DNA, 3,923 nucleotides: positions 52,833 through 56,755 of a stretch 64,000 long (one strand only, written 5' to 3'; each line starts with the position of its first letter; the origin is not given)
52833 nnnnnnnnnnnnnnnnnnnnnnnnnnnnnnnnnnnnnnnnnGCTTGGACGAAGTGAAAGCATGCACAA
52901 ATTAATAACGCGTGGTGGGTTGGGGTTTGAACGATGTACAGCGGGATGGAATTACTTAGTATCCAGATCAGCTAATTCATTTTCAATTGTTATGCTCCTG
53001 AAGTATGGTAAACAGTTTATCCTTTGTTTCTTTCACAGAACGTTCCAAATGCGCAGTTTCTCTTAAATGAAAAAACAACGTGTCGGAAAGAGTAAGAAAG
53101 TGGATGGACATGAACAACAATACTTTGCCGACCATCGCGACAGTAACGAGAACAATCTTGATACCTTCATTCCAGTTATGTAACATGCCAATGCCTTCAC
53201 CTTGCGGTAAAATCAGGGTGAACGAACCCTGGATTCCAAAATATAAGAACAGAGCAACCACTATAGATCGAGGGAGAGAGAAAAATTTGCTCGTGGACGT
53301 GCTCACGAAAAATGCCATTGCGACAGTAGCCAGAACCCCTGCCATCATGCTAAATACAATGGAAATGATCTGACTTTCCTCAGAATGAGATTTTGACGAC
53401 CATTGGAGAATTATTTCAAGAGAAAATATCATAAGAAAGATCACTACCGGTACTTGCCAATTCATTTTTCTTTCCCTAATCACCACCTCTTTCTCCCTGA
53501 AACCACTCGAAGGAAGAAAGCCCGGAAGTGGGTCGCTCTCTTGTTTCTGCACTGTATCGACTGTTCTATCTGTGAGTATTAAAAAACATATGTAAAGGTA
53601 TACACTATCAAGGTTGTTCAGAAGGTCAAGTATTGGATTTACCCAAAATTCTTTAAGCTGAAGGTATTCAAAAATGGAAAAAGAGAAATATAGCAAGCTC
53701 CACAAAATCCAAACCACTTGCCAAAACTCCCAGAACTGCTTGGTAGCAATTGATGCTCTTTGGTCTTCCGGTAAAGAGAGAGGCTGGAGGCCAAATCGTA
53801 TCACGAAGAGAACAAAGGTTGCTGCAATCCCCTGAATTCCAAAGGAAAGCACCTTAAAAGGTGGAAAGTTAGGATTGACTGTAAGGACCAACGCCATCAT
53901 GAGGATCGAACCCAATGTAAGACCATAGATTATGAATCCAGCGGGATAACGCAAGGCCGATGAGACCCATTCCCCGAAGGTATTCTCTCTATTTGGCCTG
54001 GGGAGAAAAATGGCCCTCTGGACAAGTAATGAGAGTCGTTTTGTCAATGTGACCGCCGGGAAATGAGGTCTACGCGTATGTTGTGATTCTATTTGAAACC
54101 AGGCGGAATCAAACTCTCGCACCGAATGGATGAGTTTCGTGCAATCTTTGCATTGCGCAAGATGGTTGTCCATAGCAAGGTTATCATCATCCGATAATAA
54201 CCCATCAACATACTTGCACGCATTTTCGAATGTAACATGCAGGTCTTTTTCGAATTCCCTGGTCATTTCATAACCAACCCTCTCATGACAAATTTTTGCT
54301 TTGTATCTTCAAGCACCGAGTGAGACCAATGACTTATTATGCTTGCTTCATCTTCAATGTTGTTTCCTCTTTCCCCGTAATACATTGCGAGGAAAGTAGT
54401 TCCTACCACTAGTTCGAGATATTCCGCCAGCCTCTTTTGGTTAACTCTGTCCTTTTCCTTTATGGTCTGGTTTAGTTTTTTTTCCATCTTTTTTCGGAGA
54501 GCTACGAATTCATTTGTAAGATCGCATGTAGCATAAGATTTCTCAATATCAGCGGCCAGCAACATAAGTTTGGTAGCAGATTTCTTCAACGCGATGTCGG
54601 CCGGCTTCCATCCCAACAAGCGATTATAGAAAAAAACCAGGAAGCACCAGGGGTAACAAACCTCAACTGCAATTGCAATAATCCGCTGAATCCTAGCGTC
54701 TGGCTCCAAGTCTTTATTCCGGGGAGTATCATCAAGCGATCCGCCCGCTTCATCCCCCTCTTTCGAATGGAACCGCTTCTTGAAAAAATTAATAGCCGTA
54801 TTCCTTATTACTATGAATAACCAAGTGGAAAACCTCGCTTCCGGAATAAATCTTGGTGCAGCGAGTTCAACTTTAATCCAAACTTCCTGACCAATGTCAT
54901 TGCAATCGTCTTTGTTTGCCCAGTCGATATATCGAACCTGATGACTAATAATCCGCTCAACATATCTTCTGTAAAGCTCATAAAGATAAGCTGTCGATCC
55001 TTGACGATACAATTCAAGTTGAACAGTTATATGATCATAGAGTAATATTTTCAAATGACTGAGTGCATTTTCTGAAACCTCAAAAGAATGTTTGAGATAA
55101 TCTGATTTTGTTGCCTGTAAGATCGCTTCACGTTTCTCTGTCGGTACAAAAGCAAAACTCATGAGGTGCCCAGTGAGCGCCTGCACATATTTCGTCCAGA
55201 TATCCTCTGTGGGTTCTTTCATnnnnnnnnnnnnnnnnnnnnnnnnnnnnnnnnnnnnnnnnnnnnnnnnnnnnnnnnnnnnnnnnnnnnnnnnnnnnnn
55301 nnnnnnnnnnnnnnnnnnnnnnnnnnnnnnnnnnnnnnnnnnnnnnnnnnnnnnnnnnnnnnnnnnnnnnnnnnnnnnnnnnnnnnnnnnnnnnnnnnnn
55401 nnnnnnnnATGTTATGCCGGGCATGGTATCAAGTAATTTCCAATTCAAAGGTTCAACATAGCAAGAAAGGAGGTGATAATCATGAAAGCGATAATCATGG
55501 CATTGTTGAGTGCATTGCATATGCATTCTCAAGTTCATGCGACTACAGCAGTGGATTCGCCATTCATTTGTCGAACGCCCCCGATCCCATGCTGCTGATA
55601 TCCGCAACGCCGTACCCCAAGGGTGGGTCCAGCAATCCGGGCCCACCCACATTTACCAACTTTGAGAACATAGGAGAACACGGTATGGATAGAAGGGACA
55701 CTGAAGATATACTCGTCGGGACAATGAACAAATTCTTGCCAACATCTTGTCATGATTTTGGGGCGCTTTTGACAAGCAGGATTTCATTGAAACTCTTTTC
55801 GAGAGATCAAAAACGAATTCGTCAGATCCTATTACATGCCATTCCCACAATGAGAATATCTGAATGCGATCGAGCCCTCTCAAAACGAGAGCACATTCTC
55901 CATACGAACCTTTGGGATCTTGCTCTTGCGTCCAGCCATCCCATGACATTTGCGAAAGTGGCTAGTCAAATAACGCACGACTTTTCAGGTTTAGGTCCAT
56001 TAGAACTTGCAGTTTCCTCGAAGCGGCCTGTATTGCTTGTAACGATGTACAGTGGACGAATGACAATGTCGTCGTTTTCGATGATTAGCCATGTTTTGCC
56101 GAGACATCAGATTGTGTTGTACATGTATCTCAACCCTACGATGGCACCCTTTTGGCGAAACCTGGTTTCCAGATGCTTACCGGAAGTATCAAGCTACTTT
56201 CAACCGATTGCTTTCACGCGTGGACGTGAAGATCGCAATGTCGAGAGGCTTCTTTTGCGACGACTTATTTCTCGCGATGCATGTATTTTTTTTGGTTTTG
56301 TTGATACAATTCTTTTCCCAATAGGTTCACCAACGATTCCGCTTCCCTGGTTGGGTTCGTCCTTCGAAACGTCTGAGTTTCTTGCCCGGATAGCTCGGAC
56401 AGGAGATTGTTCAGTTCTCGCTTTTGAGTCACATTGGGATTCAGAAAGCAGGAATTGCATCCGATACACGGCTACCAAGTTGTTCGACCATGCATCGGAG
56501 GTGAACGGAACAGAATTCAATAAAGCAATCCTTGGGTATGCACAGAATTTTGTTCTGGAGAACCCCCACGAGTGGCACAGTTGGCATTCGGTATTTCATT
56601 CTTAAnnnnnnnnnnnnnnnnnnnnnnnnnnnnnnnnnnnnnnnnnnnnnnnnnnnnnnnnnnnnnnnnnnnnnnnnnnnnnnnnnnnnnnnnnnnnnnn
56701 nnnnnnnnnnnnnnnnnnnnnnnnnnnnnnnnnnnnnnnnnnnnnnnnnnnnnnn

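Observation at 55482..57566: Candidate new lipopeptide (RiPP-like) system: Cys-tailed micro-peptide plus tandem LpxL-like acyltransferases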

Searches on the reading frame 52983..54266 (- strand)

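Call 6: search_protein_families(library=pfam, proteins=[window:52983-54266:-], max_evalue=0.01)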
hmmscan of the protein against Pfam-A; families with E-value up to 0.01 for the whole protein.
window:52983-54266:- (427 aa): 1 family
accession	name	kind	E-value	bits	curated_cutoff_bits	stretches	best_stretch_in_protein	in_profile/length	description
PF13490.11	zf-HC2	-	1.1e-05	25.8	22.2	1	19-42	11-34/35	Putative zinc-finger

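Call 8: search_protein_families(library=ncbifam, proteins=[window:52983-54266:-], max_evalue=0.1)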
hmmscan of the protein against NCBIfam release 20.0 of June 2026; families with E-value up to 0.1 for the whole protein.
window:52983-54266:- (427 aa): 3 families
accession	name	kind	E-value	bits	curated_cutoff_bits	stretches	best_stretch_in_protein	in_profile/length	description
TIGR03988.1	antisig_RsrA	equivalog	0.017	15.2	62.5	1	13-45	6-38/77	mycothiol system anti-sigma-R factor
NF052375.1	antisigma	equivalog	0.02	14.9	100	1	18-51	4-37/217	anti-sigma factor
NF041468.1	anti_sig_RseA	equivalog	0.055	13.6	165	1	2-47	30-75/135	anti-sigma E factor RseA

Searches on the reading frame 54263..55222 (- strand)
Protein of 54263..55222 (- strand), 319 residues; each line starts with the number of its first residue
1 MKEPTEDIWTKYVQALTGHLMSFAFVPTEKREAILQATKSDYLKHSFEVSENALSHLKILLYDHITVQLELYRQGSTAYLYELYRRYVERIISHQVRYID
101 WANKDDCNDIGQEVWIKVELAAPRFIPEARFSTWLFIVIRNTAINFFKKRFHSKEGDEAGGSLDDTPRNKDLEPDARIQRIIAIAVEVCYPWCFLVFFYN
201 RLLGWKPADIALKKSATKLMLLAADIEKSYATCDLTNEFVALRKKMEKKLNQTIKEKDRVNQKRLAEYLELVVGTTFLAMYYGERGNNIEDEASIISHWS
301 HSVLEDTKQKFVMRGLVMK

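Call 6: search_protein_families(library=pfam, proteins=[window:54263-55222:-], max_evalue=0.01)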
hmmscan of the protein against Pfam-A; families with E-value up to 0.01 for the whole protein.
window:54263-55222:- (319 aa): 1 family
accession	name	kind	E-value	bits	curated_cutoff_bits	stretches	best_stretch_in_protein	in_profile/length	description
PF04542.20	Sigma70_r2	-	3.9e-10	39.8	24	1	83-150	1-68/71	Sigma-70 region 2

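Call 8: search_protein_families(library=ncbifam, proteins=[window:54263-55222:-], max_evalue=0.1)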
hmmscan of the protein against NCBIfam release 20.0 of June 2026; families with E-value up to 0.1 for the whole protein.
window:54263-55222:- (319 aa): 44 families (the best 25 are shown)
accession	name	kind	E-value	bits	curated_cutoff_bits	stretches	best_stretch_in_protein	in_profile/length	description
NF009166.1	PRK12513.1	equivalog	1.5e-11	44.4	206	1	70-177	14-122/193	RNA polymerase sigma factor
NF009171.0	PRK12518.1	equivalog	1.2e-10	41.5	208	1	73-158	22-104/191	RNA polymerase sigma factor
TIGR02937.1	sigma70-ECF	superfamily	9.8e-09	35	42.9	1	79-179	5-103/165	sigma-70 family RNA polymerase sigma factor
NF007222.0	PRK09640.1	equivalog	1.4e-08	34.5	194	1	69-157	19-104/188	RNA polymerase sigma factor SigX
TIGR02939.1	RpoE_Sigma70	equivalog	2.7e-08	34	236.15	1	74-147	16-87/190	RNA polymerase sigma factor RpoE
NF004113.0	PRK05602.1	equivalog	9.5e-08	31.9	208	1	78-171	45-136/211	RNA polymerase sigma factor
TIGR02985.1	Sig70_bacteroi1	subfamily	3e-07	30.8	126.4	1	82-211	5-137/162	RNA polymerase sigma-70 factor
NF009176.0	PRK12524.1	equivalog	3.4e-07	30.2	264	1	69-170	17-118/196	RNA polymerase sigma factor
NF007220.0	PRK09639.1-5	equivalog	4.5e-07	29.8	260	1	82-155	7-78/181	RNA polymerase sigma factor SigX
NF007215.0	PRK09637.1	equivalog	6.2e-07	29.6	212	1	80-158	6-79/181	RNA polymerase sigma factor SigZ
NF007223.0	PRK09641.1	equivalog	1.4e-06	28.2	209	1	73-152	13-90/187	RNA polymerase sigma factor SigW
TIGR02948.1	SigW_bacill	equivalog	2.3e-06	27.8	243.1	1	80-151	20-89/187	RNA polymerase sigma factor SigW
NF009168.0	PRK12515.1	subfamily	3.2e-06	26.8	236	1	73-167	17-109/189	RNA polymerase sigma factor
NF007216.0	PRK09638.1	equivalog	3.4e-06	26.9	194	1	73-157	13-95/180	RNA polymerase sigma factor SigY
TIGR02959.1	SigZ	equivalog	4.2e-06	26.7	168.65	1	102-158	17-73/170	RNA polymerase sigma factor SigZ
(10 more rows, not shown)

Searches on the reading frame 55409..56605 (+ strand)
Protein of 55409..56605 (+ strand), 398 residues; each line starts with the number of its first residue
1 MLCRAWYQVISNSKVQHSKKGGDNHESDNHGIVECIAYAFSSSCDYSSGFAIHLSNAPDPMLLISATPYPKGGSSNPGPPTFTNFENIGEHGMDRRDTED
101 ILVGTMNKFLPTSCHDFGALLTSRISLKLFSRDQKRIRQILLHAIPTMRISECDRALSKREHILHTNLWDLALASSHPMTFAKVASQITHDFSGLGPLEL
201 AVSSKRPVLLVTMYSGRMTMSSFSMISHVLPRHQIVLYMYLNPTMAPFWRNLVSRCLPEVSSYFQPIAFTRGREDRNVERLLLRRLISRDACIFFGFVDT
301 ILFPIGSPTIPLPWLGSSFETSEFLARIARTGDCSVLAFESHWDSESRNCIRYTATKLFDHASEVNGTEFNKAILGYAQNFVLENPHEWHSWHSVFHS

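Call 28: search_protein_families(library=pfam, proteins=[window:55409-56605:+], max_evalue=10)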
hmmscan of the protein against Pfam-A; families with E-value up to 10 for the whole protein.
window:55409-56605:+ (398 aa): 0 families

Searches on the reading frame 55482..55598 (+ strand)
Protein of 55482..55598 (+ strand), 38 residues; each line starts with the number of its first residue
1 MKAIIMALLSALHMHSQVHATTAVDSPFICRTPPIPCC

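Call 6: search_protein_families(library=pfam, proteins=[window:55482-55598:+], max_evalue=0.01)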
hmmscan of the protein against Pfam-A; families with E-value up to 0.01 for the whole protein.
window:55482-55598:+ (38 aa): 0 families

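Call 8: search_protein_families(library=ncbifam, proteins=[window:55482-55598:+], max_evalue=0.1)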
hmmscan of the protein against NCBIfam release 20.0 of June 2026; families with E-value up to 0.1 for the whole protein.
window:55482-55598:+ (38 aa): 0 families
